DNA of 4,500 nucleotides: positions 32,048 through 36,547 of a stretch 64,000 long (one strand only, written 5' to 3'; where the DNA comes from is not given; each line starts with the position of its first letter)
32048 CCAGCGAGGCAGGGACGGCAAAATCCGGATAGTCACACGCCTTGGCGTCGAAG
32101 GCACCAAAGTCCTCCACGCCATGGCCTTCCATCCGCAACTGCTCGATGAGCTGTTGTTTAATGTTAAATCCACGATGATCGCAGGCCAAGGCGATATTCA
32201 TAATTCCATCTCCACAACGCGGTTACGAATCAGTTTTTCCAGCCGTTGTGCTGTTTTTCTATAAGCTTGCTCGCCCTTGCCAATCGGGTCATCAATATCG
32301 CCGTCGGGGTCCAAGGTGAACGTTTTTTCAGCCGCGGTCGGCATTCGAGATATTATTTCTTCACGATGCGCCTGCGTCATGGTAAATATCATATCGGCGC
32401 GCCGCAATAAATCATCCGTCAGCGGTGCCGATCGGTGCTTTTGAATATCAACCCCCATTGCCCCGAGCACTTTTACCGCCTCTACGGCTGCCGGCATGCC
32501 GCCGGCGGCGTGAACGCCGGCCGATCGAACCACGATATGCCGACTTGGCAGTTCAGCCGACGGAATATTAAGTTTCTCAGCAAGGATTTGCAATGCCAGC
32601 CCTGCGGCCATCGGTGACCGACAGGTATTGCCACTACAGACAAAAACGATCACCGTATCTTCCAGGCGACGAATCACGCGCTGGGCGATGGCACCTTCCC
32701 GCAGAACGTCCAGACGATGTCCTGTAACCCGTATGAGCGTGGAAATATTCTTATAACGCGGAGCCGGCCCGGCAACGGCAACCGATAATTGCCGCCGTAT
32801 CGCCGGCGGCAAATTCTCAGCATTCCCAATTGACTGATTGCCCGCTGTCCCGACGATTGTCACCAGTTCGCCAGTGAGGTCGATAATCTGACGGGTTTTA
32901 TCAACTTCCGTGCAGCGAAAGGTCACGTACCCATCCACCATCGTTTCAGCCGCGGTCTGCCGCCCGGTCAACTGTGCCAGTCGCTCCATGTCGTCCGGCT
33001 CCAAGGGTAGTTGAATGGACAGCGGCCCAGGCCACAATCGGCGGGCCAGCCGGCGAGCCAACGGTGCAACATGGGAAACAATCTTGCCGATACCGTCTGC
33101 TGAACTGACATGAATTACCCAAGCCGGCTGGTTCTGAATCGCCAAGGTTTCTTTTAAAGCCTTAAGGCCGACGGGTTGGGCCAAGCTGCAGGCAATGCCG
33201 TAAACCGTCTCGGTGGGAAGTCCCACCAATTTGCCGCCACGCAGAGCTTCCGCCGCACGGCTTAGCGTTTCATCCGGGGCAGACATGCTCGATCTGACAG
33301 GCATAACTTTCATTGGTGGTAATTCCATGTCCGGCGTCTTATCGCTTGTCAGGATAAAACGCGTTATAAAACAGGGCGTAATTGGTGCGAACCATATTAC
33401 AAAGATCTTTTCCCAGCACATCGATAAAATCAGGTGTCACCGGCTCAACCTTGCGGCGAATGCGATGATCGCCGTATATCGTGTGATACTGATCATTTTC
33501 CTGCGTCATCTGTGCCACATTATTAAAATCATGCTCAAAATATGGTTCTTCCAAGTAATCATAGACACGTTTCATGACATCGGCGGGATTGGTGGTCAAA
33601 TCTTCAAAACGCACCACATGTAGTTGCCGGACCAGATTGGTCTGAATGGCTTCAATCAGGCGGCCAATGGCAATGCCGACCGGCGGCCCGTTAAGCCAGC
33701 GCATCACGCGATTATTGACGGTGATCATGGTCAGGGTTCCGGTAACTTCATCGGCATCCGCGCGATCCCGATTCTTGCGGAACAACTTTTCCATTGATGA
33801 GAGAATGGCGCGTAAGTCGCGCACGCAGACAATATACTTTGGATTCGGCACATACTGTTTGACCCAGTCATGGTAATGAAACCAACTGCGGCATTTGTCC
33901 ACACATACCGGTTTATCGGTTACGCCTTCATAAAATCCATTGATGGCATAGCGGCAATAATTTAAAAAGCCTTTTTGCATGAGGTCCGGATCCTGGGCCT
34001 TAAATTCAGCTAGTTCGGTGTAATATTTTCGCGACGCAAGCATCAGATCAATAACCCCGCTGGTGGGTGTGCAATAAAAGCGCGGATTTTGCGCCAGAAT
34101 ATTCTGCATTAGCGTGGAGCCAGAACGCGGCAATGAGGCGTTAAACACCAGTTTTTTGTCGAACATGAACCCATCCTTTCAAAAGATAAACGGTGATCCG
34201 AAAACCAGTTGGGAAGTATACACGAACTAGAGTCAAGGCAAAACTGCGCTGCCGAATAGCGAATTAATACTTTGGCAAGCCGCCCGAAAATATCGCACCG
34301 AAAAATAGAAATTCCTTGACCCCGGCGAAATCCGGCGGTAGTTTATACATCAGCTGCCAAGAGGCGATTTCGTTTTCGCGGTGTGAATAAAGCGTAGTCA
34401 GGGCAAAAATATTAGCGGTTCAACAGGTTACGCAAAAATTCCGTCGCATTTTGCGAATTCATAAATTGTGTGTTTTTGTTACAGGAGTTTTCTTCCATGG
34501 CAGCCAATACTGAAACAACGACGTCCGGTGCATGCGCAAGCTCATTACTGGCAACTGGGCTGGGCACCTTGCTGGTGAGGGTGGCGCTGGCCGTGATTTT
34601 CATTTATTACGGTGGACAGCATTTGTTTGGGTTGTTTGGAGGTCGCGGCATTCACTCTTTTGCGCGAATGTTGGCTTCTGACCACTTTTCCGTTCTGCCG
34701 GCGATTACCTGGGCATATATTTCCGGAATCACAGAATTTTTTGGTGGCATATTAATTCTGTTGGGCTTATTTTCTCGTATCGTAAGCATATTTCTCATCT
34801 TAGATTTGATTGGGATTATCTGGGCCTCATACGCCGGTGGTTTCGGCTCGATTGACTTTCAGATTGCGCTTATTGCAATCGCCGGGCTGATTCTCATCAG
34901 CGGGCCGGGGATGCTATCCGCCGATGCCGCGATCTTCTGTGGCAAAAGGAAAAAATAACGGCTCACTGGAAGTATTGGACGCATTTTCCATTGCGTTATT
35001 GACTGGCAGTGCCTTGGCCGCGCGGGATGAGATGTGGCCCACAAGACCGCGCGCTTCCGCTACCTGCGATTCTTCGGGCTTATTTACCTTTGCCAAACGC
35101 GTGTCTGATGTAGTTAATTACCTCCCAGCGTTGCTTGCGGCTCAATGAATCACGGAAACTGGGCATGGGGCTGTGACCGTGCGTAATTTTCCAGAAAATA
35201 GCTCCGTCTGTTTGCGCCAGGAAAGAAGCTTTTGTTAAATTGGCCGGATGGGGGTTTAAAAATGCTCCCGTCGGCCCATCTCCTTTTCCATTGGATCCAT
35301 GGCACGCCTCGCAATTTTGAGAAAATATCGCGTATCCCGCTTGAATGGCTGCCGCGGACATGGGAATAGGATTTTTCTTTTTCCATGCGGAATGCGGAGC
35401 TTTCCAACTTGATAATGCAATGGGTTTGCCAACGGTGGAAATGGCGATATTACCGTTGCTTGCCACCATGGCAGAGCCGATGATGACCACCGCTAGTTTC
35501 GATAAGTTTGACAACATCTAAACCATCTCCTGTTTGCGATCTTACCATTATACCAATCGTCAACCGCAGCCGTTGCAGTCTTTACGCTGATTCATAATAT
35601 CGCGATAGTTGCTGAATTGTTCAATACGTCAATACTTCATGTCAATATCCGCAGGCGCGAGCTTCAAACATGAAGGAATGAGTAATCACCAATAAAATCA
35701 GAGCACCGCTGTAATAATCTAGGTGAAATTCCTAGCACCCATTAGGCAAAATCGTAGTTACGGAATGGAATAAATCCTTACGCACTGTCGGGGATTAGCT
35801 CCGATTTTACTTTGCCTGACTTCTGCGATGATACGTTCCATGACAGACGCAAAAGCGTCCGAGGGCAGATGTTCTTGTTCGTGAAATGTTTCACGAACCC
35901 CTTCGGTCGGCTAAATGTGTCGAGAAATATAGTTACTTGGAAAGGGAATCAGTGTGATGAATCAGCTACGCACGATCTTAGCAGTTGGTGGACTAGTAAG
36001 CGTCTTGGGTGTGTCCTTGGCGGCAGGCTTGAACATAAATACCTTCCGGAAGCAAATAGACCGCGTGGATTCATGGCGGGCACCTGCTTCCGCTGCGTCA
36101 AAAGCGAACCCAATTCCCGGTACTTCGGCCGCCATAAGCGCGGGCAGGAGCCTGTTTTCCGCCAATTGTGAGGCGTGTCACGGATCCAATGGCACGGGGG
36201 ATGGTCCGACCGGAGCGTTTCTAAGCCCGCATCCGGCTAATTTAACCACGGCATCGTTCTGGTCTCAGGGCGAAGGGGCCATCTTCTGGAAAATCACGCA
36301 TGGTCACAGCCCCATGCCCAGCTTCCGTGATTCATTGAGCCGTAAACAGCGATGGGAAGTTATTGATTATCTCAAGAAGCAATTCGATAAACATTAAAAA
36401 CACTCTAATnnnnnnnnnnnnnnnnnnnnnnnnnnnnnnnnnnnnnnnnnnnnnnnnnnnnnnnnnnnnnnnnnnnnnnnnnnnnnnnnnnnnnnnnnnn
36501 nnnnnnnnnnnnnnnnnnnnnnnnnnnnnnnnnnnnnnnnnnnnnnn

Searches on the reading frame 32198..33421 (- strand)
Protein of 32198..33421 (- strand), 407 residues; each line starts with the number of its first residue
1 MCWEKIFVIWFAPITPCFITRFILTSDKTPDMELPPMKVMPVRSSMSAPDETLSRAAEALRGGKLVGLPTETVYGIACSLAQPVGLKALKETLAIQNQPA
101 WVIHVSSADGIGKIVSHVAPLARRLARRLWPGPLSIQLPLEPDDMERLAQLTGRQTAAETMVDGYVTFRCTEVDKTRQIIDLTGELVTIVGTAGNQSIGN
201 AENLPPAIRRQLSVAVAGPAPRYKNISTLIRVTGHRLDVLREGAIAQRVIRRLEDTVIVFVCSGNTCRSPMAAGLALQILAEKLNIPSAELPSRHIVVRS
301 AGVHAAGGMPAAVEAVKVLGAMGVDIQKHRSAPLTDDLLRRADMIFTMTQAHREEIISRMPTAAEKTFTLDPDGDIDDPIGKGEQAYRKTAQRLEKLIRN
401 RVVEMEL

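Call 80: search_protein_families(library=pfam, proteins=[window:32198-33421:-], max_evalue=0.001)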
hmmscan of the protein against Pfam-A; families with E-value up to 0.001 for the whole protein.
window:32198-33421:- (407 aa): 2 families
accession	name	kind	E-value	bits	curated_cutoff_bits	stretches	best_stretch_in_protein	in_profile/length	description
PF01451.26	LMWPc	-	4.1e-24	85.9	23.2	1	258-399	1-141/144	Low molecular weight phosphotyrosine protein phosphatase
PF01300.24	Sua5_yciO_yrdC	-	8.6e-20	71.4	25.1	1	58-243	1-178/178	Telomere recombination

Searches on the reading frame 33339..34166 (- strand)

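Call 80: search_protein_families(library=pfam, proteins=[window:33339-34166:-], max_evalue=0.001)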
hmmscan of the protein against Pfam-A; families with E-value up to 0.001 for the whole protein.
window:33339-34166:- (275 aa): 2 families
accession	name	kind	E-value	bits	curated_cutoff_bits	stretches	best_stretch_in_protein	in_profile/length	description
PF13469.12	Sulfotransfer_3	-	1e-21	78.6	27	1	8-209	3-214/216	Sulfotransferase family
PF00685.33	Sulfotransfer_1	-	9.7e-11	42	22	1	7-221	4-195/255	Sulfotransferase domain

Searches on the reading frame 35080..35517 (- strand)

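Call 81: search_protein_families(library=pfam, proteins=[window:35080-35517:-], max_evalue=0.001)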
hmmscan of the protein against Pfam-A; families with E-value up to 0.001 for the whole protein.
window:35080-35517:- (145 aa): 2 families
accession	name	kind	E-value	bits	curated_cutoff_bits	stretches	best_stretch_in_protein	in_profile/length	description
PF13442.11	Cytochrome_CBB3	-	3e-14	53.5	27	1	56-137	1-68/68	Cytochrome C oxidase, cbb3-type, subunit III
PF00034.26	Cytochrom_C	-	2.5e-11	45.2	21.3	1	59-139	2-88/90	Cytochrome c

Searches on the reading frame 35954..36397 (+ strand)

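Call 81: search_protein_families(library=pfam, proteins=[window:35954-36397:+], max_evalue=0.001)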
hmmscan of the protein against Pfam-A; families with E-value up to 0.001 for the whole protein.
window:35954-36397:+ (147 aa): 2 families
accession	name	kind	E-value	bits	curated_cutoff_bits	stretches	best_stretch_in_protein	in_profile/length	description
PF13442.11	Cytochrome_CBB3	-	2.2e-14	53.9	27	1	59-140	1-68/68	Cytochrome C oxidase, cbb3-type, subunit III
PF00034.26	Cytochrom_C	-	3.9e-10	41.4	21.3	1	62-142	2-88/90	Cytochrome c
